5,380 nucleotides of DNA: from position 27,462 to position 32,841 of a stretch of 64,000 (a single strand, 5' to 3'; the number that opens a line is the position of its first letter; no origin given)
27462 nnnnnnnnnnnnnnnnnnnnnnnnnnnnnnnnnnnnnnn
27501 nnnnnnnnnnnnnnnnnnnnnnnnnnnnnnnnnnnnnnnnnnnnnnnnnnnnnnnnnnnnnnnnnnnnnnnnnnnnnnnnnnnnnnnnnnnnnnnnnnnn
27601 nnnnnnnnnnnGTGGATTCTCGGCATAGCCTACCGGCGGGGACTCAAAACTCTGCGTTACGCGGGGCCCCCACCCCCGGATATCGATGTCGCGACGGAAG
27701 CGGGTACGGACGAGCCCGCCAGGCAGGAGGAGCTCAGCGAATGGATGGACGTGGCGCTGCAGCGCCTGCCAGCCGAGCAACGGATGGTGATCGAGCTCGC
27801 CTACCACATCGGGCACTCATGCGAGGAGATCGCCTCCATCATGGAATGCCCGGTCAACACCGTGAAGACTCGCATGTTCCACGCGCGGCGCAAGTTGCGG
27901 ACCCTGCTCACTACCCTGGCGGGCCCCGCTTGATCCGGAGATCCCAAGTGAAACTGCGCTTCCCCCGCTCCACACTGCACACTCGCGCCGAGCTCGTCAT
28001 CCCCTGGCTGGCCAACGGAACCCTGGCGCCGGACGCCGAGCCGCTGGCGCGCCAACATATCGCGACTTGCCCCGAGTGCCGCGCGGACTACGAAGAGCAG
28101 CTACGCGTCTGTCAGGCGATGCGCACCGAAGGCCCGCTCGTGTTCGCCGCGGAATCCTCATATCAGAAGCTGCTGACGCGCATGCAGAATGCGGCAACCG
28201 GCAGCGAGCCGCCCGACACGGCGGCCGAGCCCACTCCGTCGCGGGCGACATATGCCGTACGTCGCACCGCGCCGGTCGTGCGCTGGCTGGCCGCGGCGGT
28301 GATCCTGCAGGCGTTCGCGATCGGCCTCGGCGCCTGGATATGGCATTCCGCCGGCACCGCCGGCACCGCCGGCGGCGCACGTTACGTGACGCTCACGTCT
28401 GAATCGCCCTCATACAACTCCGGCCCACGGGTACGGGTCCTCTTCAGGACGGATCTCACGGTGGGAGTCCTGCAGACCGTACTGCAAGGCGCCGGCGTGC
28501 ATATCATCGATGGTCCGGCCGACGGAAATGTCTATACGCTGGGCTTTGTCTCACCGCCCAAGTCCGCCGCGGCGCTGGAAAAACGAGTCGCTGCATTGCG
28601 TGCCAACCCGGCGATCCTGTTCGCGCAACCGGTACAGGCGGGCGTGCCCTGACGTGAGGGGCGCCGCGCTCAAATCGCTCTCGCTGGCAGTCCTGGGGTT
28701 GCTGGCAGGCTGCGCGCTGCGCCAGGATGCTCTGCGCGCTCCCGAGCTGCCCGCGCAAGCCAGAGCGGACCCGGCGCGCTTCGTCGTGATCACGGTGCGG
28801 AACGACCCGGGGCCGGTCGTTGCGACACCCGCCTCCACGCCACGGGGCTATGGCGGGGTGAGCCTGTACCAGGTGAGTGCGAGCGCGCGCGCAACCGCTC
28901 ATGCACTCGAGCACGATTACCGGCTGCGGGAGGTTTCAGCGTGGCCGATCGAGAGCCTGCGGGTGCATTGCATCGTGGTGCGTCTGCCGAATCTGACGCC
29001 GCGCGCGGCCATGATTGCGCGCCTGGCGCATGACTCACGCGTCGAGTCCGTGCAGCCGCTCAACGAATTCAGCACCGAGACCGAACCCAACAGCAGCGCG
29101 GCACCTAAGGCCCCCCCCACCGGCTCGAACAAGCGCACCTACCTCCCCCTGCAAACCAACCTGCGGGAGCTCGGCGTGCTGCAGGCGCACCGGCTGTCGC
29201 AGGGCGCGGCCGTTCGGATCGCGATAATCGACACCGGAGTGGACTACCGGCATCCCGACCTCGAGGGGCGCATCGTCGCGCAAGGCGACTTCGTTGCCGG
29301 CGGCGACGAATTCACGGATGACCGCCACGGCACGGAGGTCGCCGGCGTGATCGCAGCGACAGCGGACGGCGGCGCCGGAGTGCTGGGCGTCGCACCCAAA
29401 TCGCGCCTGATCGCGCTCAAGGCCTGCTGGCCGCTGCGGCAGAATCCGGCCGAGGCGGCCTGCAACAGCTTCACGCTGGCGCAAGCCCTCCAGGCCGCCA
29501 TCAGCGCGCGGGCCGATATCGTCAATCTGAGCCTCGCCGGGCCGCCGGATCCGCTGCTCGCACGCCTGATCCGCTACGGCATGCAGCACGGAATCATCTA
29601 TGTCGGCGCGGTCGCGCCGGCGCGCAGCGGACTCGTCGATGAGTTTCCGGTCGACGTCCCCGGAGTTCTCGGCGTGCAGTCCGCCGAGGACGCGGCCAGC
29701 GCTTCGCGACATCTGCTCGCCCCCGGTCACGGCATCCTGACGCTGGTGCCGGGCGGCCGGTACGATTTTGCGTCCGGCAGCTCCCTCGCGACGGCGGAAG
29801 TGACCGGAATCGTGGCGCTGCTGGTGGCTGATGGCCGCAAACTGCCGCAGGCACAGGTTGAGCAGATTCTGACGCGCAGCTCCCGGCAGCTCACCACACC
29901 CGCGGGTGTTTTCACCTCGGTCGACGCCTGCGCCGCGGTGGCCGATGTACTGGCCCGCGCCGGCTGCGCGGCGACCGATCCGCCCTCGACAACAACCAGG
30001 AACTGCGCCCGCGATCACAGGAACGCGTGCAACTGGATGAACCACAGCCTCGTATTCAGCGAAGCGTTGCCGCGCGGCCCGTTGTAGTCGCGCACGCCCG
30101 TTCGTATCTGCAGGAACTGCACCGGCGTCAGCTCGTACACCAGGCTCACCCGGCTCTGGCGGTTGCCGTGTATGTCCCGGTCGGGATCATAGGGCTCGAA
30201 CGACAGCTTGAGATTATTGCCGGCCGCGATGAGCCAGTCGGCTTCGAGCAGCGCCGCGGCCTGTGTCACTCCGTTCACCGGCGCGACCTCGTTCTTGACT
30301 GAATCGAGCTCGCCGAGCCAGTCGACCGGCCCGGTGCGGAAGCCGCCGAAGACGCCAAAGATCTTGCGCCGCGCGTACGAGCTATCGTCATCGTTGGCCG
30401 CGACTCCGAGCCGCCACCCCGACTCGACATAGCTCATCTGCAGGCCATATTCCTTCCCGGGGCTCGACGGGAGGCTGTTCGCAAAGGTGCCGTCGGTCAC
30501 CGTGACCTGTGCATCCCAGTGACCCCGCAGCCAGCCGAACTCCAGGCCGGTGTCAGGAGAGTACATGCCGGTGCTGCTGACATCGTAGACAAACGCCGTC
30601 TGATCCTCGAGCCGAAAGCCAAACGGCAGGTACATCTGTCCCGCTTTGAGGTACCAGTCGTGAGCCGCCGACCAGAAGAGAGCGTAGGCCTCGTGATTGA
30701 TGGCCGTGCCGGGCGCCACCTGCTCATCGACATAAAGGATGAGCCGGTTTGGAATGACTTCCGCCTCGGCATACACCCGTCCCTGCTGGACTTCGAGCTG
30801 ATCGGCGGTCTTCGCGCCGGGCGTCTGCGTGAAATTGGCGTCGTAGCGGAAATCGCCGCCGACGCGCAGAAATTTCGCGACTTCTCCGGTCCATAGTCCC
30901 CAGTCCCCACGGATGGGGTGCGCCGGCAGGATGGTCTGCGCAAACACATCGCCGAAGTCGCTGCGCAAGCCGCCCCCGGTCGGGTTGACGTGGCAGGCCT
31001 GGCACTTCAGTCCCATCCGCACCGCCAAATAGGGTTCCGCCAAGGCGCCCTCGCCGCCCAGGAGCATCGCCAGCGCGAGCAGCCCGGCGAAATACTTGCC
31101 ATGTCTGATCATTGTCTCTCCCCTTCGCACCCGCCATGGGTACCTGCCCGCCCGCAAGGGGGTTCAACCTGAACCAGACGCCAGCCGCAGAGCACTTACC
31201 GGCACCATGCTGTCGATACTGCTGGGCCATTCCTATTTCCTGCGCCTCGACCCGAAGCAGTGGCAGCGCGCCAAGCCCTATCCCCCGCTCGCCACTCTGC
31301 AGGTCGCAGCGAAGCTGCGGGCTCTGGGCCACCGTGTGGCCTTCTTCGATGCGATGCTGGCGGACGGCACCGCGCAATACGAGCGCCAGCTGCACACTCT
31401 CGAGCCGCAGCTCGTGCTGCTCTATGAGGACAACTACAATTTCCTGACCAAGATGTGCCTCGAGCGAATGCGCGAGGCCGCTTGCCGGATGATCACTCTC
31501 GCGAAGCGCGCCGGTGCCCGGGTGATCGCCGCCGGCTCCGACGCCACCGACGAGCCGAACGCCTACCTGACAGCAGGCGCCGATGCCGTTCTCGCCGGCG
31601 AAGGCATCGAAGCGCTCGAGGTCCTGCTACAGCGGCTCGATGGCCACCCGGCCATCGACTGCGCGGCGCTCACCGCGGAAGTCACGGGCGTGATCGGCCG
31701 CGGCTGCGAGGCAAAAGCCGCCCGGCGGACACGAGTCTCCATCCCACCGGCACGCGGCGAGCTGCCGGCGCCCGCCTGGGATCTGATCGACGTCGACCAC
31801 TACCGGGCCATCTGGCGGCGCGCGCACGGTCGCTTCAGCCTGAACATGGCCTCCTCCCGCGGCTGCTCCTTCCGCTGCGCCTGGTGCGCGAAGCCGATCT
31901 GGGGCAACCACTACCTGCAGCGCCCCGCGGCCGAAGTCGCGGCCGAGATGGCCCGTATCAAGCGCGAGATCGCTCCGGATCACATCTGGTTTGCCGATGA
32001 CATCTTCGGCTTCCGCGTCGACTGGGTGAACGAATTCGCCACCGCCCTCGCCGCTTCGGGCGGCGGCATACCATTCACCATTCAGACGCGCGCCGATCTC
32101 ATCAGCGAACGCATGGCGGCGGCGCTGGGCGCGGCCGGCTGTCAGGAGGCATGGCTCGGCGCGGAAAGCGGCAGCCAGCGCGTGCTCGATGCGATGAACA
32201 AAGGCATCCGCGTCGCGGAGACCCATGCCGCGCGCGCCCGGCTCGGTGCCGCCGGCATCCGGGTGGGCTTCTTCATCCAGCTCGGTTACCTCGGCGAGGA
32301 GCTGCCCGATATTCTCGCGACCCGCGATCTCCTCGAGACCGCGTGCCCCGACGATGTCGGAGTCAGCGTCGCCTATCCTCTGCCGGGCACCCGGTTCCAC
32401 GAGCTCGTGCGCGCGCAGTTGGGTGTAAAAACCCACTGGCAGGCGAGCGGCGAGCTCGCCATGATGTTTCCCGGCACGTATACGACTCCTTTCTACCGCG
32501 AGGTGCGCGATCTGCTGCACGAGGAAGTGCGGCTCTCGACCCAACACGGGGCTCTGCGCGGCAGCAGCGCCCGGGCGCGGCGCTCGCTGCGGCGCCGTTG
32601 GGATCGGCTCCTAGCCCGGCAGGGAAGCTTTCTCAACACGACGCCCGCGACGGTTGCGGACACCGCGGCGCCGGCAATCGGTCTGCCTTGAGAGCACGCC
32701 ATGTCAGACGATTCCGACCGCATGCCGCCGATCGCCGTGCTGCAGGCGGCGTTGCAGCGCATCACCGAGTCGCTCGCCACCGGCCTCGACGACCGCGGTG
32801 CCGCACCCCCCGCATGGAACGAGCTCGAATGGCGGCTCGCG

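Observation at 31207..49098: Orphan ~18 kb tailoring-enzyme island with three radical SAM enzymes, three methyltransferases, three glycosyltransferases and an HprK-like kinase, but no recognisable scaffold gene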

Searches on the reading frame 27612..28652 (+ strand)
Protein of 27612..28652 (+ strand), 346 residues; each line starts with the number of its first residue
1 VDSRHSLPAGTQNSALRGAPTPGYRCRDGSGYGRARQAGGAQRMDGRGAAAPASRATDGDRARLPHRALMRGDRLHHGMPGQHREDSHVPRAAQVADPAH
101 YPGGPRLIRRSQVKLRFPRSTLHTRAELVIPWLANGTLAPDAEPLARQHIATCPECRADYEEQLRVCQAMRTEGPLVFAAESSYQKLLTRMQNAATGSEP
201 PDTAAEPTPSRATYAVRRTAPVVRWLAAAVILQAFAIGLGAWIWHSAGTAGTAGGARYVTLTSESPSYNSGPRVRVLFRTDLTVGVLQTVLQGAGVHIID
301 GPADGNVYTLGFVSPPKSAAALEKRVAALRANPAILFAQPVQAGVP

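Call 8: search_protein_families(library=ncbifam, proteins=[window:27612-28652:+], max_evalue=0.01)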
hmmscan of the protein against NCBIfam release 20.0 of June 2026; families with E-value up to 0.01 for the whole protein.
window:27612-28652:+ (346 aa): 2 families
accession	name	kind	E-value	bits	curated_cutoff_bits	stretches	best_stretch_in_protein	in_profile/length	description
NF052375.1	antisigma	equivalog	3.4e-06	27.2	100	1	137-249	9-109/217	anti-sigma factor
NF041468.1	anti_sig_RseA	equivalog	0.00035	20.7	165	1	119-204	34-116/135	anti-sigma E factor RseA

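Call 17: search_protein_families(library=pfam, proteins=[window:27612-28652:+], max_evalue=0.01)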
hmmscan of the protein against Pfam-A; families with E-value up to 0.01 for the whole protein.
window:27612-28652:+ (346 aa): 0 families

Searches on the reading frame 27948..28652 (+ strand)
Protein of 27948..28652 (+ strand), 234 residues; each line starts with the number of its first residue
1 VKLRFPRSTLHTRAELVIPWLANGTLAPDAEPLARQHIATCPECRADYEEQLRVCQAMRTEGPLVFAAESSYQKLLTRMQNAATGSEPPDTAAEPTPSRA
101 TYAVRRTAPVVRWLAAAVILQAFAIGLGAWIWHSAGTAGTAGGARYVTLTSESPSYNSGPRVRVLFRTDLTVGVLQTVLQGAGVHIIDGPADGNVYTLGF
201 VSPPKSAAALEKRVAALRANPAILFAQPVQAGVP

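Call 88: search_protein_families(library=ncbifam, proteins=[window:27948-28652:+], max_evalue=0.001)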
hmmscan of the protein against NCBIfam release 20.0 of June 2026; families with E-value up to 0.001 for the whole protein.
window:27948-28652:+ (234 aa): 2 families
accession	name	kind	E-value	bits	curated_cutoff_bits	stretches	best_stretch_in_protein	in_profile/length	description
NF052375.1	antisigma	equivalog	1.5e-06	28.4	100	1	25-137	9-109/217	anti-sigma factor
NF041468.1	anti_sig_RseA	equivalog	0.0002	21.5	165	1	7-93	34-117/135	anti-sigma E factor RseA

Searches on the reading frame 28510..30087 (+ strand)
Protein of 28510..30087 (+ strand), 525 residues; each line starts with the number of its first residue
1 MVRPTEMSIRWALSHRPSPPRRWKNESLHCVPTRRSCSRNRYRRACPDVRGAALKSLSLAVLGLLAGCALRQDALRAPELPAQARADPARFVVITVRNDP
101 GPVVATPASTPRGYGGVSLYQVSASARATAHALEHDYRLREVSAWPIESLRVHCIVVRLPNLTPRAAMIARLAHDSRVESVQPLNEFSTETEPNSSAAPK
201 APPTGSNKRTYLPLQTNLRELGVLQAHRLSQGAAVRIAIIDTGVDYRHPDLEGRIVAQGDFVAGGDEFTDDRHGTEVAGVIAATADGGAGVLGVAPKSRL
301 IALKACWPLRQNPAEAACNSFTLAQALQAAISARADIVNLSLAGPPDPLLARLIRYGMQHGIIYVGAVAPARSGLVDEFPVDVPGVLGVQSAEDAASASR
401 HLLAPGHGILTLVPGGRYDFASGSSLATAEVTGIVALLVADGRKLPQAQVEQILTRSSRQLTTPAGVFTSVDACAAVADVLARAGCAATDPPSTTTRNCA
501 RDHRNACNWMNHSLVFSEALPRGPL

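Call 8: search_protein_families(library=ncbifam, proteins=[window:28510-30087:+], max_evalue=0.01)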
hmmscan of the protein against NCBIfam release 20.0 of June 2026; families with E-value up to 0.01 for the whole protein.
window:28510-30087:+ (525 aa): 8 families
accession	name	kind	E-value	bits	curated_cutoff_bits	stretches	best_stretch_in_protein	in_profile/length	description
TIGR03921.1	T7SS_mycosin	equivalog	1.2e-40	139.8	278.75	1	224-497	4-305/353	type VII secretion-associated serine protease mycosin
NF049966.1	QH_SP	equivalog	7.3e-15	54.9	165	1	321-457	74-210/219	subtilisin-like serine protease QhpE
TIGR03895.1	protease_PatA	subfamily_domain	4.5e-10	38.9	421.05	1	273-457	1-199/606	PatA/PatG family cyanobactin maturation protease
NF033595.1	denti_PrtP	equivalog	5.8e-09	35.1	300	1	265-302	242-280/606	dentilisin complex serine proteinase subunit PrtP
NF051851.1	AtpSerPepEprS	equivalog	5.8e-07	27.9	1700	2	404-462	283-341/988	autotransporter serine peptidase EprS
NF040809.1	germ_prot_CspBA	exception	1.6e-06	26.1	1250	1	401-440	435-474/1099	bifunctional germination protease/germinant receptor pseudoprotease CspBA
NF040553.1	SGO_0316_fam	subfamily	4.8e-05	21.2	1400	0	405-455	674-725/1486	SGO_0316/SGO_0317 family LPXTG-anchored serine peptidase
NF042956.1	IteS_antiphage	equivalog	0.00049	18.5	900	1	236-284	258-304/747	S8 family anti-phage peptidase IteS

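Call 17: search_protein_families(library=pfam, proteins=[window:28510-30087:+], max_evalue=0.01)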
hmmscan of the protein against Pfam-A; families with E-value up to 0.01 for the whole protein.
window:28510-30087:+ (525 aa): 1 family
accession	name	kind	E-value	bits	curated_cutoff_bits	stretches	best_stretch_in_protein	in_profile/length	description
PF00082.27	Peptidase_S8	-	3.4e-28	99.2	21.8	1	233-461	2-276/288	Subtilase family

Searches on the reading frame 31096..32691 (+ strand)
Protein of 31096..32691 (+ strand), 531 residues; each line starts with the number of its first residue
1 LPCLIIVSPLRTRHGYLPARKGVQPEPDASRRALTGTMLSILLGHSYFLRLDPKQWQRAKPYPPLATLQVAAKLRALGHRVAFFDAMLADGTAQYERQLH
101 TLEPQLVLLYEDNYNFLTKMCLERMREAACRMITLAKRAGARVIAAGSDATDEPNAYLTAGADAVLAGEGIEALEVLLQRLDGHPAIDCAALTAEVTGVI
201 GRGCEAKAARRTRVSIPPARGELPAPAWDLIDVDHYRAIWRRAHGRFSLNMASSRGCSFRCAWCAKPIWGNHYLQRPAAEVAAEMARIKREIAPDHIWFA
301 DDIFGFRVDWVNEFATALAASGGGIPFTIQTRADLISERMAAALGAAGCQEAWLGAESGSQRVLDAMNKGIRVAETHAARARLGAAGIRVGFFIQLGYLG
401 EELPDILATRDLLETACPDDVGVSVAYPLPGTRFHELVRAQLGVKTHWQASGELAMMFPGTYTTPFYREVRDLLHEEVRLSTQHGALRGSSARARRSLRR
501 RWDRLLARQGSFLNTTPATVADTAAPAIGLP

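Call 5: search_protein_families(library=pfam, proteins=[window:31096-32691:+], max_evalue=0.01)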
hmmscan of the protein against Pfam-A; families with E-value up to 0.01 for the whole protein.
window:31096-32691:+ (531 aa): 2 families
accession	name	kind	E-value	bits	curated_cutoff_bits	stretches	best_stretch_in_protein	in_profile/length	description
PF04055.27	Radical_SAM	-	6.2e-14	52.9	29.5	1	253-412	3-165/166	Radical SAM superfamily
PF02310.24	B12-binding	-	1.4e-06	28.6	32.1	1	61-177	11-120/121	B12 binding domain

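Call 7: search_protein_families(library=ncbifam, proteins=[window:31096-32691:+], max_evalue=0.01)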
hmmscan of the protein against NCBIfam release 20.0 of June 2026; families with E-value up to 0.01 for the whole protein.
window:31096-32691:+ (531 aa): 17 families
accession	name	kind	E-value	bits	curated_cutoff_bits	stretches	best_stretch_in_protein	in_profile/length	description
TIGR04072.2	rSAM_ladder_B12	equivalog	1.1e-24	86.9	360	1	59-402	11-335/443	lipid biosynthesis B12-binding/radical SAM protein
TIGR04295.1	B12_rSAM_oligo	hypoth_equivalog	5.6e-22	78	400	1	60-391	21-335/422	TIGR04295 family B12-binding domain-containing radical SAM protein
TIGR04014.1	B12_SAM_MJ_0865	equivalog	4.6e-20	71.8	360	1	331-439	251-359/434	methyl-coenzyme M reductase glutamine C-methyltransferase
NF033070.1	rSAM_AprD4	equivalog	4.9e-20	71.9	500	1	62-441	40-393/456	AprD4 family radical SAM diol-dehydratase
TIGR03471.1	HpnJ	equivalog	2.3e-19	69.6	577.6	1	250-441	199-390/472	hopanoid biosynthesis associated radical SAM protein HpnJ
TIGR04479.1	bcpD_PhpK_rSAM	subfamily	8.4e-19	67.3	600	1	249-424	242-417/504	PhpK family radical SAM P-methyltransferase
TIGR04013.1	B12_SAM_MJ_1487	hypoth_equivalog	1.5e-17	63.6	251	1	129-443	59-362/382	TIGR04013 family B12-binding domain/radical SAM domain-containing protein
TIGR02026.1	BchE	equivalog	1.5e-14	53.8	481.35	1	59-445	17-394/497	magnesium-protoporphyrin IX monomethyl ester anaerobic oxidative cyclase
TIGR04385.1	B12_rSAM_cofa1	equivalog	2.3e-12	46.9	450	1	222-389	172-337/438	B12 lower ligand biosynthesis radical SAM protein BzaD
NF050148.1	rSAM_ApyD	equivalog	2.4e-12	46.1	750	1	249-435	200-390/645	RiPP biosynthesis radical SAM protein ApyD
TIGR03975.1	rSAM_ocin_1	subfamily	7.1e-11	41.3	281.85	1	162-372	182-386/606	RiPP maturation radical SAM C-methyltransferase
TIGR04367.1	HpnR_B12_rSAM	equivalog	7.1e-10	38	650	1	64-435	22-370/490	hopanoid C-3 methylase HpnR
NF038361.1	rSAM_Sden_1168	equivalog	2.2e-07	29.8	575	1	221-433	251-468/560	Sden_1168 family B12-binding radical SAM P-methyltransferase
NF040546.1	rSAM_CUAEP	equivalog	7.4e-07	28.2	500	1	138-389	75-314/468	CUAEP/CCAEP-tail radical SAM (seleno)protein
NF045585.1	rSAM_slr0320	equivalog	2.2e-06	26.4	775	1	243-387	230-378/511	photosystem II high light acclimation radical SAM protein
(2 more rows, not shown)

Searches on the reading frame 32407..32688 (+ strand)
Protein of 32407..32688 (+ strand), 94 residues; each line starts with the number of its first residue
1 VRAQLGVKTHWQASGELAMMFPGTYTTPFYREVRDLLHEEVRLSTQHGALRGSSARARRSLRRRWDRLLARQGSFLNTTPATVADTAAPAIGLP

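Call 60: search_protein_families(library=pfam, proteins=[window:32407-32688:+], max_evalue=5)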
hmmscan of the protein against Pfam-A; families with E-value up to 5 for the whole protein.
seq(94 aa): 0 families
